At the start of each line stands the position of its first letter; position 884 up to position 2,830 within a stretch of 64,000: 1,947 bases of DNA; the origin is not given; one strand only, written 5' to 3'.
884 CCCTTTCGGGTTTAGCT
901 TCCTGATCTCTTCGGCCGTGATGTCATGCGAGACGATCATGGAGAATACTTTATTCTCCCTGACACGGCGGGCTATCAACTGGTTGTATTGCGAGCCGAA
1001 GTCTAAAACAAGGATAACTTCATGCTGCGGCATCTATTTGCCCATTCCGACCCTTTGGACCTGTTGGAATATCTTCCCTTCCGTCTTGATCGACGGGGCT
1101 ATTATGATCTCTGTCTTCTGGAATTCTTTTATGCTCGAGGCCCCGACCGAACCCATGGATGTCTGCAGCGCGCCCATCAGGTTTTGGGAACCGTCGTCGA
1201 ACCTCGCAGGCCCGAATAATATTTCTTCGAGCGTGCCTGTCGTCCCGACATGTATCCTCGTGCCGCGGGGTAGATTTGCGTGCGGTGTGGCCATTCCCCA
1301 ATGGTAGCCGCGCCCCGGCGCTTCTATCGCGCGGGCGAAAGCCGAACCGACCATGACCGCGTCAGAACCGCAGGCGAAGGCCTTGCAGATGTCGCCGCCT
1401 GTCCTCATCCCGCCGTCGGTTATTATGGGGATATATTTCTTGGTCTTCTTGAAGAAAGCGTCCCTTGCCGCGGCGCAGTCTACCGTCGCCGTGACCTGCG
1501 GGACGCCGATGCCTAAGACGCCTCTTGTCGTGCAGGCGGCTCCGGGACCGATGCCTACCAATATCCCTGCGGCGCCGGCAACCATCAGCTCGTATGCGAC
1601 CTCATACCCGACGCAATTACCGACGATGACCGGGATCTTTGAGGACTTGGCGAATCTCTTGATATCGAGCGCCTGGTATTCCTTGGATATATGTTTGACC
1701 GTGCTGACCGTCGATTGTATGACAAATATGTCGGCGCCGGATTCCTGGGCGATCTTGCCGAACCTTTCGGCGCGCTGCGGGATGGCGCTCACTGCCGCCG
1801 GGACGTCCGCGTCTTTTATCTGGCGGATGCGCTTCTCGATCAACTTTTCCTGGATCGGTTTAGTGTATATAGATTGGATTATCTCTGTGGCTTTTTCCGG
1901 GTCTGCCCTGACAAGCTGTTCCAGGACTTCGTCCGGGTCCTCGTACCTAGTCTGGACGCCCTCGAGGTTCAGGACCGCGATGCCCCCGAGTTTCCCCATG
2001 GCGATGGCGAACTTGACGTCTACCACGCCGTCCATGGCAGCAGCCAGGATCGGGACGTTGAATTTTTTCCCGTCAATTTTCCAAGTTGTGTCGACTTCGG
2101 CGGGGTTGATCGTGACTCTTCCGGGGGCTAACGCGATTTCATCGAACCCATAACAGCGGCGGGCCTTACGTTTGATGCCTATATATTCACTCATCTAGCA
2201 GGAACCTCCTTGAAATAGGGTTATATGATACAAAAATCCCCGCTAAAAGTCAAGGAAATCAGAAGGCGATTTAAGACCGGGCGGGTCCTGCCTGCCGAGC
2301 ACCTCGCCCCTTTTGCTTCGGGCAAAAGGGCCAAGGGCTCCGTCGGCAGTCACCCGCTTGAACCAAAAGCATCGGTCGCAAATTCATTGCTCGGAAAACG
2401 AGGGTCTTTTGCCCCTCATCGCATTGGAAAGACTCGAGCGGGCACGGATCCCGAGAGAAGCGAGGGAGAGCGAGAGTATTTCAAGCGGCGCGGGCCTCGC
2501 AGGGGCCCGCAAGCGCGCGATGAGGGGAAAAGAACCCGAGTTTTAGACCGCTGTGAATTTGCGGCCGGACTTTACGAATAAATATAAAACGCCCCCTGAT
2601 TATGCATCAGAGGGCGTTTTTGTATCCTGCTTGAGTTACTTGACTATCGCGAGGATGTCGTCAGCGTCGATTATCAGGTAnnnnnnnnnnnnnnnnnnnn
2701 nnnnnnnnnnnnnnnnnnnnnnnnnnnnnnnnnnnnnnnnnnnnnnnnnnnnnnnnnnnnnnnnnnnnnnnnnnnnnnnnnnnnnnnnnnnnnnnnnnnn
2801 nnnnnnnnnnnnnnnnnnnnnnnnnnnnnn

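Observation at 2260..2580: Unclassified ~320-nt GC-rich, highly self-complementary intergenic element between the groES terminator and the IMPDH promoter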

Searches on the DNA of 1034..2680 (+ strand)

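Call 4: search_rna_families(source=window, start=2150, end=2680, threshold=evalue, max_evalue=10, show_alignments=3)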
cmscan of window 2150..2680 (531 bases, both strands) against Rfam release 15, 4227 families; matches with E-value up to 10: 4.
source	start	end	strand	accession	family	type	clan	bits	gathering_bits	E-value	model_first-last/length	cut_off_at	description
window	2532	2623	+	RF02428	SpF11_sRNA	Gene; sRNA;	-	17.6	54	6.1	1-95/95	no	Streptococcus sRNA SpF11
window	2278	2360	-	RF00758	mir-346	Gene; miRNA;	-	17.4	80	3.1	1-95/95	no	mir-346 microRNA precursor family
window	2563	2621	+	RF02580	tsr31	Gene; sRNA;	-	16.4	50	7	1-70/70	no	S. aureus tsr31 small RNA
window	2580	2624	+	RF02063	STnc350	Gene; sRNA;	-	15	60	5.4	29-64/68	no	Salmonella enterica sRNA STnc350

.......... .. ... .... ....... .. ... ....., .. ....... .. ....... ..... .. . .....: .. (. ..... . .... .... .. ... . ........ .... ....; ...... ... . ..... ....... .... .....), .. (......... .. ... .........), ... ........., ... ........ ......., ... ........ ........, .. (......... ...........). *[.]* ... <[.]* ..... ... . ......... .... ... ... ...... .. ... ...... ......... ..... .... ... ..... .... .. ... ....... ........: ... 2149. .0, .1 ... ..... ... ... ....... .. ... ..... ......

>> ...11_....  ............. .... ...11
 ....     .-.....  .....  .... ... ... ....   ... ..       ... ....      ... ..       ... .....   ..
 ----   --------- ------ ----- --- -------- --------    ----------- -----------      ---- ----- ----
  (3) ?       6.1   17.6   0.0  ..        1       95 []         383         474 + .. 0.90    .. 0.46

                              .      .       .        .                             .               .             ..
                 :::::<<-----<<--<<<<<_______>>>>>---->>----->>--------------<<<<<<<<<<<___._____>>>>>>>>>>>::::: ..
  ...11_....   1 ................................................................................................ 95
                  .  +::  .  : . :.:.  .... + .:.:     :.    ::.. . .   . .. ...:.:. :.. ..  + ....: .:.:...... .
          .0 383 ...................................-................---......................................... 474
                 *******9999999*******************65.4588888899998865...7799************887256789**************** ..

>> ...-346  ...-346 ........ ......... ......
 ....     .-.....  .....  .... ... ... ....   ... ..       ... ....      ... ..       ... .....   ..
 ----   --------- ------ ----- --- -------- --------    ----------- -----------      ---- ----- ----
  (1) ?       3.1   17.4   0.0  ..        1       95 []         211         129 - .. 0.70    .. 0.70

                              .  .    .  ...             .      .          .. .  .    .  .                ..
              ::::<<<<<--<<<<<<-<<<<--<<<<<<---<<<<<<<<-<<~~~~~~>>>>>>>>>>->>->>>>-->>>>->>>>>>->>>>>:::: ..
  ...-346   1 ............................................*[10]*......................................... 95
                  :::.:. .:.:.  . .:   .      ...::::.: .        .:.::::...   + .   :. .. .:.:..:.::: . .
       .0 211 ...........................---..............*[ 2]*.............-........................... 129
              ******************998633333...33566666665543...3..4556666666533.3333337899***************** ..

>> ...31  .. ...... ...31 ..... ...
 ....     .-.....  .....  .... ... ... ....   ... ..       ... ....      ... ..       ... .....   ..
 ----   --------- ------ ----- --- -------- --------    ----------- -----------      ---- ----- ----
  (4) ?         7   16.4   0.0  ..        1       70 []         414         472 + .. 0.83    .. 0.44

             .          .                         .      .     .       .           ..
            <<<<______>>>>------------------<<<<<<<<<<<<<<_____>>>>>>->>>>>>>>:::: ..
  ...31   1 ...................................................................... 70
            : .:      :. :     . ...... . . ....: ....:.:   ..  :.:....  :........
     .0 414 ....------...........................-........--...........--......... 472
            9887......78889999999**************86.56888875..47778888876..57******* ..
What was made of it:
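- On Any Rfam 15 family: Window 2150-2680 at E up to 10 gives only four matches of 15-18 bits, to sRNA and miRNA models whose thresholds are 50-80 bits (call 4).
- Closest known: 6S RNA. Different: No 6S model matches at E up to 10 (call 4).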

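Call 32: search_rna_families(sources=[L162, L163], threshold=evalue, max_evalue=1, show_alignments=2)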
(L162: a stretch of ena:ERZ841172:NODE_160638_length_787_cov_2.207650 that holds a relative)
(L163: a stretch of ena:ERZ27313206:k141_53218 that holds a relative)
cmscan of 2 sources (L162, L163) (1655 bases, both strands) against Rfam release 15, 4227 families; matches with E-value up to 1: 0.
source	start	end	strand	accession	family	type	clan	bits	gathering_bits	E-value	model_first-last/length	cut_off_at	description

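Call 47: search_dna_similar(query=window:2370-2570:+, collection=plasmids, mode=distant, max_evalue=0.01)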
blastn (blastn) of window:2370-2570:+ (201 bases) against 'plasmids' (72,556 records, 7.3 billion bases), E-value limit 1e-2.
No match.

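Call 48: search_dna_similar(query=window:2370-2570:+, collection=phages, mode=distant, max_evalue=0.01)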
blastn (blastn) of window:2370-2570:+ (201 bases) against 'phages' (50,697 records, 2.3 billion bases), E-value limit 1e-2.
No match.
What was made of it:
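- Tried and rejected: Plasmid and phage collections by blastn: no match (calls 47, 48).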

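Call 55: build_rna_model(alignment_id=A5)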
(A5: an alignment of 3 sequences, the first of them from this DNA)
Model R1 built from alignment A5 (3 sequences, 195 columns); structure: RNAalifold consensus.
model positions 116; base pairs 39; branch points 1; effective number of sequences 0.6; information 0.59 bits per position. Calibrated on 0.2 Mb of random sequence (short: E-values are rough).
structure used (alignment columns):
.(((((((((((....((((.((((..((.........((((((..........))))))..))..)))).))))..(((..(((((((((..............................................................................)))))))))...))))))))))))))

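Call 57: search_with_rna_model(model_id=R1, sources=[window, L001, L002, L003, L004, L005, L006, L007, L008, L009, L010, L011, L012, L013, L014, L015, L016, L017, L018, L019, L020, L021, L022, L023, L024, L025, L026, L027, L028, L029, L030, L031, L032, L033, L034, L035, L036, L037, L038, L039, L040, L041, L042, L043, L044, L045, L046, L047, L048, L049, L050, L051, L052, L053, L054, L055, L056, L057, L058, L059, L060, L061, L062, L063, L064, L065, L066, L067, L068, L069, L070, L071, L072, L073, L074, L075, L076, L077, L078, L079, L080, L081, L082, L083, L084, L085, L086, L087, L088, L089, L090, L091, L092, L093, L094, L095, L096, L097, L098, L099], max_evalue=10)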
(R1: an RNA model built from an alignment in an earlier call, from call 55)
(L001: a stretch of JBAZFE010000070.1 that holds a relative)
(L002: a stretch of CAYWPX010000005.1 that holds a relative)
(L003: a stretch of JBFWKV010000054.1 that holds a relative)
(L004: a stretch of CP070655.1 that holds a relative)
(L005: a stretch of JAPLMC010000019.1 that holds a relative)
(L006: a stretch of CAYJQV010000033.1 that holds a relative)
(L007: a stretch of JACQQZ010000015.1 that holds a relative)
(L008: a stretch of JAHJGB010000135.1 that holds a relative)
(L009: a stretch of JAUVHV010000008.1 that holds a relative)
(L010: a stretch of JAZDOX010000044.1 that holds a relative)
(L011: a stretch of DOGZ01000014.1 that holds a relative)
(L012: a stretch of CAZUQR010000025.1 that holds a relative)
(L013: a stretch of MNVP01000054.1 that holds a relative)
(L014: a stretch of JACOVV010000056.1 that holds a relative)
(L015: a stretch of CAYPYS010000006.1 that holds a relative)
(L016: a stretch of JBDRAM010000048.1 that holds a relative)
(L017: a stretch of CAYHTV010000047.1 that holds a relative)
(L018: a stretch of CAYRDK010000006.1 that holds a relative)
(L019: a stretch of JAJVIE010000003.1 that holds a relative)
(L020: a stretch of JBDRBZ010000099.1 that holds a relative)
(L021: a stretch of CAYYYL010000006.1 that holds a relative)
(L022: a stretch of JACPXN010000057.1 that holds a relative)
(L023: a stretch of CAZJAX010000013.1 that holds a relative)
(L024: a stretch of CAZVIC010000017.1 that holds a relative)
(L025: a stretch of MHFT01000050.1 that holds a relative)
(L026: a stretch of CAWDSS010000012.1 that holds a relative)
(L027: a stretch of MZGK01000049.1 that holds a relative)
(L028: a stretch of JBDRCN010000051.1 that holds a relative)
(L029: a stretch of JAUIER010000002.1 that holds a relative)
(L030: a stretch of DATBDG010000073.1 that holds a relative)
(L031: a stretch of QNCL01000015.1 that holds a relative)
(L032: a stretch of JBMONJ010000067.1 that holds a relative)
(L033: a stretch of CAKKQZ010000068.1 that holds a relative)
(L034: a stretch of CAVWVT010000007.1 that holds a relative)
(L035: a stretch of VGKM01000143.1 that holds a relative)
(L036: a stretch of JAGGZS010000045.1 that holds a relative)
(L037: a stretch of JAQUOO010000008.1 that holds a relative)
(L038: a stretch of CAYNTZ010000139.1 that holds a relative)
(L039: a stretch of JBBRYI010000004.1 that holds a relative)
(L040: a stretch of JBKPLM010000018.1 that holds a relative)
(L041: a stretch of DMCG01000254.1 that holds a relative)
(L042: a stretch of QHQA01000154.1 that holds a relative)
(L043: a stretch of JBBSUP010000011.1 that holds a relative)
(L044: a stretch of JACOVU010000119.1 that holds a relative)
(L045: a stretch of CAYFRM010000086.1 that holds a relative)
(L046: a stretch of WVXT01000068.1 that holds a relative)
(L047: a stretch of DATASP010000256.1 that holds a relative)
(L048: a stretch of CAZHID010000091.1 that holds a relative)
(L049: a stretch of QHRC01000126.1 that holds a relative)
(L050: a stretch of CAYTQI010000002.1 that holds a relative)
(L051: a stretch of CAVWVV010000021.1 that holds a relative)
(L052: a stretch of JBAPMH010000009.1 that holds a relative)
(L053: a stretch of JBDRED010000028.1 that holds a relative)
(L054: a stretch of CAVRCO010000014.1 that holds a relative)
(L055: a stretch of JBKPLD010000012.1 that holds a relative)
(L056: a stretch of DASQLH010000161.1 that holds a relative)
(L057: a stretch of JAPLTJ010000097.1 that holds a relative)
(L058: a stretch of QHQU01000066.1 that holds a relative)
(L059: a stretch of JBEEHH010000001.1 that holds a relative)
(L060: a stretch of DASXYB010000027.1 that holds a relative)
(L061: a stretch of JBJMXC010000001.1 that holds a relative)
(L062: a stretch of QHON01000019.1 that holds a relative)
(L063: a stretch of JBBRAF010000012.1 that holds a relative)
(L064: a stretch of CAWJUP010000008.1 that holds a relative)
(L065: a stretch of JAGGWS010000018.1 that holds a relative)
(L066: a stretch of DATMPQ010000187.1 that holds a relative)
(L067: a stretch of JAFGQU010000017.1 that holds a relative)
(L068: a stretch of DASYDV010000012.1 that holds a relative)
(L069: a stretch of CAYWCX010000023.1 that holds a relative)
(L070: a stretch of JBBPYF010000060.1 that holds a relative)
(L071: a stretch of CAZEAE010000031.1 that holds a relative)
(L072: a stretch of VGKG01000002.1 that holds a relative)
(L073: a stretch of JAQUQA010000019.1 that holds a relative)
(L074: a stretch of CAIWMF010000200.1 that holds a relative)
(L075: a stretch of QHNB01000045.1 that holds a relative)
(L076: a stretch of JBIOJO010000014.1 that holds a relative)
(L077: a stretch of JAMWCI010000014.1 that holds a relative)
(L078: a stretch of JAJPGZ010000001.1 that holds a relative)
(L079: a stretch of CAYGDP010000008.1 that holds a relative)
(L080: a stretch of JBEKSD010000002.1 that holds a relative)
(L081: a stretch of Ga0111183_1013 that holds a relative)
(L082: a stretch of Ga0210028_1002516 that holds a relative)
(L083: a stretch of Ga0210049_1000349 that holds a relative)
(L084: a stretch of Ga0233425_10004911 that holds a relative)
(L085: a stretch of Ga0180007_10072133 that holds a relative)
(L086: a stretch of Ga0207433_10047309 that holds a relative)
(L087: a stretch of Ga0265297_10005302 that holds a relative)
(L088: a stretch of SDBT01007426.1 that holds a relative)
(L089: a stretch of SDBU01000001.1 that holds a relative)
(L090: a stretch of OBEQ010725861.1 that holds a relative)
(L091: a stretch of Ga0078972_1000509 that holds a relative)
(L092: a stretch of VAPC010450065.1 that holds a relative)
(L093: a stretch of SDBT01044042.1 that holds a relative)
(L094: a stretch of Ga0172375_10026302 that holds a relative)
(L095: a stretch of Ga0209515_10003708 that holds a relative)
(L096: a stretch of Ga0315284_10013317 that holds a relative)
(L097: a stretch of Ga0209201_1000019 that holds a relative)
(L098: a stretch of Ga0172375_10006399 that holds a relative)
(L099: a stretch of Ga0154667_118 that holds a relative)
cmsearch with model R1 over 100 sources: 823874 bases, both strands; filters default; matches with E-value up to 10: 4.
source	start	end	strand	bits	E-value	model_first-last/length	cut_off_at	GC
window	2411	2527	+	132.3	8.7e-28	1-116/116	no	0.68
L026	3404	3527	-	31.1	0.00046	1-116/116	no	0.48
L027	3050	3152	-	17.7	0.63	1-116/116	no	0.57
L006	7870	7976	-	14.3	3.8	1-116/116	no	0.71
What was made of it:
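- A covariance model built only from the three near-identical copies found L026 at 31 bits (E about 5e-4 in 0.8 Mb) and L027 at 17.7 bits (calls 55, 57).
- Tried and rejected: This first suggested no conservation; the covariance model later overturned that (call 57).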

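Call 58: search_with_rna_model(model_id=R1, sources=[L100, L101, L102, L103, L104, L105, L106, L107, L108, L109, L110, L111, L112, L113, L114, L115, L116, L117, L118, L119, L120, L121, L122, L123, L124, L125, L126, L127, L128, L129, L130, L131, L132, L133, L134, L135, L136, L137, L138, L139, L140, L141, L142, L143, L144, L145, L146, L147, L148, L149, L150, L151, L152, L153, L154, L155, L156, L157, L158, L159, L160, L161, L162, L163], max_evalue=10)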
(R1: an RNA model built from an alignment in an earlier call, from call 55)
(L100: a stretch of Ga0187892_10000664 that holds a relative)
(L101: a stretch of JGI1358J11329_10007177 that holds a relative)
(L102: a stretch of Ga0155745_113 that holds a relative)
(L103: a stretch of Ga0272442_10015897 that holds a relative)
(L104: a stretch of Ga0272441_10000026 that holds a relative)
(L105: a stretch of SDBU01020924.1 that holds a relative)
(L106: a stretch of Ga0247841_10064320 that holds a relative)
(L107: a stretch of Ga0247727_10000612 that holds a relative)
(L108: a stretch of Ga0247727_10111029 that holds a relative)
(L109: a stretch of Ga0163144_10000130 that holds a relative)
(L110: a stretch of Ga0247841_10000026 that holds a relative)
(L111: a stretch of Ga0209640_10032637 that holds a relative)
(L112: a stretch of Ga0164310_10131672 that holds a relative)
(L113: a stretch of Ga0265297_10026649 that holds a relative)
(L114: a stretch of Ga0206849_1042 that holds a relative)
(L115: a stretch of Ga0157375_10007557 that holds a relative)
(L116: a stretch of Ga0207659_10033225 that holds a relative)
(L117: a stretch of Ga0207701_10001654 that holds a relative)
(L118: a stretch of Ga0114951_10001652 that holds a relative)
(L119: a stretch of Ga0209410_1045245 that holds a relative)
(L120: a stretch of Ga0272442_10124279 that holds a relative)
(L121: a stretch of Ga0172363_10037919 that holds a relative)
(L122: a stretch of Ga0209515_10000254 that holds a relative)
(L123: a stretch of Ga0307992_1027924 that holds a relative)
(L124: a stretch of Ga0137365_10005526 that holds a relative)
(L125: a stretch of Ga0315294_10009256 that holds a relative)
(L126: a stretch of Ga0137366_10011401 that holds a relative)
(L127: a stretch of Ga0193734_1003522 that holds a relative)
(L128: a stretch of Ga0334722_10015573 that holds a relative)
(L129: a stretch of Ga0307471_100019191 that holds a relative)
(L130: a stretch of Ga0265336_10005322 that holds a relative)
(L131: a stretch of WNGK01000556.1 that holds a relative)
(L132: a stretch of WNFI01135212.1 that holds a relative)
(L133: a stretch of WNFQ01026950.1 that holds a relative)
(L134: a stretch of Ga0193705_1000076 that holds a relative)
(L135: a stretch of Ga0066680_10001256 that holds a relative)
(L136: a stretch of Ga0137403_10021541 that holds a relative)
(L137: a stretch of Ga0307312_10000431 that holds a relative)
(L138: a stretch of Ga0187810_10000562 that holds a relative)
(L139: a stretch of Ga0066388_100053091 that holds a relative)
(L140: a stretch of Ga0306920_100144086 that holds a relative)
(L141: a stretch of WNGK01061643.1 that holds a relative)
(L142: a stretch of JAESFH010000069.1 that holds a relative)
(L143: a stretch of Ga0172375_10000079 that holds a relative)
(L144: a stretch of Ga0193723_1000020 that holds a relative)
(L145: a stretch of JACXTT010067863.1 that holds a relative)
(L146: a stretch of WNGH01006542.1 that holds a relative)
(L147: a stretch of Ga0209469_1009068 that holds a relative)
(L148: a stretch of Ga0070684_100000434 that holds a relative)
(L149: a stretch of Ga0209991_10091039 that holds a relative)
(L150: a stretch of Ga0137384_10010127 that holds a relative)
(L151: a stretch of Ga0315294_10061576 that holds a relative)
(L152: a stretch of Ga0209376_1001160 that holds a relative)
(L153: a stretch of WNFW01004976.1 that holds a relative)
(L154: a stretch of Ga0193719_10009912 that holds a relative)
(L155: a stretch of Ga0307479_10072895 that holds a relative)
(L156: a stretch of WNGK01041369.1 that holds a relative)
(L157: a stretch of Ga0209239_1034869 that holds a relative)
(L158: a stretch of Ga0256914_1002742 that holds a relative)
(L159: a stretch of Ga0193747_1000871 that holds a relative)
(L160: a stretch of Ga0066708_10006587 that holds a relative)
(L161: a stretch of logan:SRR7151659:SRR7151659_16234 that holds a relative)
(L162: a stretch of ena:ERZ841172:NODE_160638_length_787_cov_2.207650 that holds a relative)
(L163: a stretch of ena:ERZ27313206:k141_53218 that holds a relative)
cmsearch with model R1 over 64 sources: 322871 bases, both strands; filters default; matches with E-value up to 10: 4.
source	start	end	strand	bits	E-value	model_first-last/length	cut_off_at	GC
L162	333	467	+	126.4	8.1e-27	1-116/116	no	0.64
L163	204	438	+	111.3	2.8e-23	1-116/116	no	0.54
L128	1603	1694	+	15.1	1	1-116/116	no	0.67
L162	334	468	-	13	3.1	1-116/116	no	0.63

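Call 59: search_with_rna_model(model_id=R1, sources=[L026, L027, L006, L128], max_evalue=10, show_alignments=4)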
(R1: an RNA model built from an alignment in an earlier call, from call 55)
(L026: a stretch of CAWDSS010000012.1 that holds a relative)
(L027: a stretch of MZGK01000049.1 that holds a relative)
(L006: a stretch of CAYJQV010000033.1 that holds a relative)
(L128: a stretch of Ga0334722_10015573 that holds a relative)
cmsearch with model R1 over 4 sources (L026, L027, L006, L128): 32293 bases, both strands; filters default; matches with E-value up to 10: 4.
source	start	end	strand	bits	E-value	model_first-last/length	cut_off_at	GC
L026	3404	3527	-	31.1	1.8e-05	1-116/116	no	0.48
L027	3050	3152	-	17.7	0.025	1-116/116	no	0.57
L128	1603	1694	+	15.1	0.1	1-116/116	no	0.67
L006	7870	7976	-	14.3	0.15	1-116/116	no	0.71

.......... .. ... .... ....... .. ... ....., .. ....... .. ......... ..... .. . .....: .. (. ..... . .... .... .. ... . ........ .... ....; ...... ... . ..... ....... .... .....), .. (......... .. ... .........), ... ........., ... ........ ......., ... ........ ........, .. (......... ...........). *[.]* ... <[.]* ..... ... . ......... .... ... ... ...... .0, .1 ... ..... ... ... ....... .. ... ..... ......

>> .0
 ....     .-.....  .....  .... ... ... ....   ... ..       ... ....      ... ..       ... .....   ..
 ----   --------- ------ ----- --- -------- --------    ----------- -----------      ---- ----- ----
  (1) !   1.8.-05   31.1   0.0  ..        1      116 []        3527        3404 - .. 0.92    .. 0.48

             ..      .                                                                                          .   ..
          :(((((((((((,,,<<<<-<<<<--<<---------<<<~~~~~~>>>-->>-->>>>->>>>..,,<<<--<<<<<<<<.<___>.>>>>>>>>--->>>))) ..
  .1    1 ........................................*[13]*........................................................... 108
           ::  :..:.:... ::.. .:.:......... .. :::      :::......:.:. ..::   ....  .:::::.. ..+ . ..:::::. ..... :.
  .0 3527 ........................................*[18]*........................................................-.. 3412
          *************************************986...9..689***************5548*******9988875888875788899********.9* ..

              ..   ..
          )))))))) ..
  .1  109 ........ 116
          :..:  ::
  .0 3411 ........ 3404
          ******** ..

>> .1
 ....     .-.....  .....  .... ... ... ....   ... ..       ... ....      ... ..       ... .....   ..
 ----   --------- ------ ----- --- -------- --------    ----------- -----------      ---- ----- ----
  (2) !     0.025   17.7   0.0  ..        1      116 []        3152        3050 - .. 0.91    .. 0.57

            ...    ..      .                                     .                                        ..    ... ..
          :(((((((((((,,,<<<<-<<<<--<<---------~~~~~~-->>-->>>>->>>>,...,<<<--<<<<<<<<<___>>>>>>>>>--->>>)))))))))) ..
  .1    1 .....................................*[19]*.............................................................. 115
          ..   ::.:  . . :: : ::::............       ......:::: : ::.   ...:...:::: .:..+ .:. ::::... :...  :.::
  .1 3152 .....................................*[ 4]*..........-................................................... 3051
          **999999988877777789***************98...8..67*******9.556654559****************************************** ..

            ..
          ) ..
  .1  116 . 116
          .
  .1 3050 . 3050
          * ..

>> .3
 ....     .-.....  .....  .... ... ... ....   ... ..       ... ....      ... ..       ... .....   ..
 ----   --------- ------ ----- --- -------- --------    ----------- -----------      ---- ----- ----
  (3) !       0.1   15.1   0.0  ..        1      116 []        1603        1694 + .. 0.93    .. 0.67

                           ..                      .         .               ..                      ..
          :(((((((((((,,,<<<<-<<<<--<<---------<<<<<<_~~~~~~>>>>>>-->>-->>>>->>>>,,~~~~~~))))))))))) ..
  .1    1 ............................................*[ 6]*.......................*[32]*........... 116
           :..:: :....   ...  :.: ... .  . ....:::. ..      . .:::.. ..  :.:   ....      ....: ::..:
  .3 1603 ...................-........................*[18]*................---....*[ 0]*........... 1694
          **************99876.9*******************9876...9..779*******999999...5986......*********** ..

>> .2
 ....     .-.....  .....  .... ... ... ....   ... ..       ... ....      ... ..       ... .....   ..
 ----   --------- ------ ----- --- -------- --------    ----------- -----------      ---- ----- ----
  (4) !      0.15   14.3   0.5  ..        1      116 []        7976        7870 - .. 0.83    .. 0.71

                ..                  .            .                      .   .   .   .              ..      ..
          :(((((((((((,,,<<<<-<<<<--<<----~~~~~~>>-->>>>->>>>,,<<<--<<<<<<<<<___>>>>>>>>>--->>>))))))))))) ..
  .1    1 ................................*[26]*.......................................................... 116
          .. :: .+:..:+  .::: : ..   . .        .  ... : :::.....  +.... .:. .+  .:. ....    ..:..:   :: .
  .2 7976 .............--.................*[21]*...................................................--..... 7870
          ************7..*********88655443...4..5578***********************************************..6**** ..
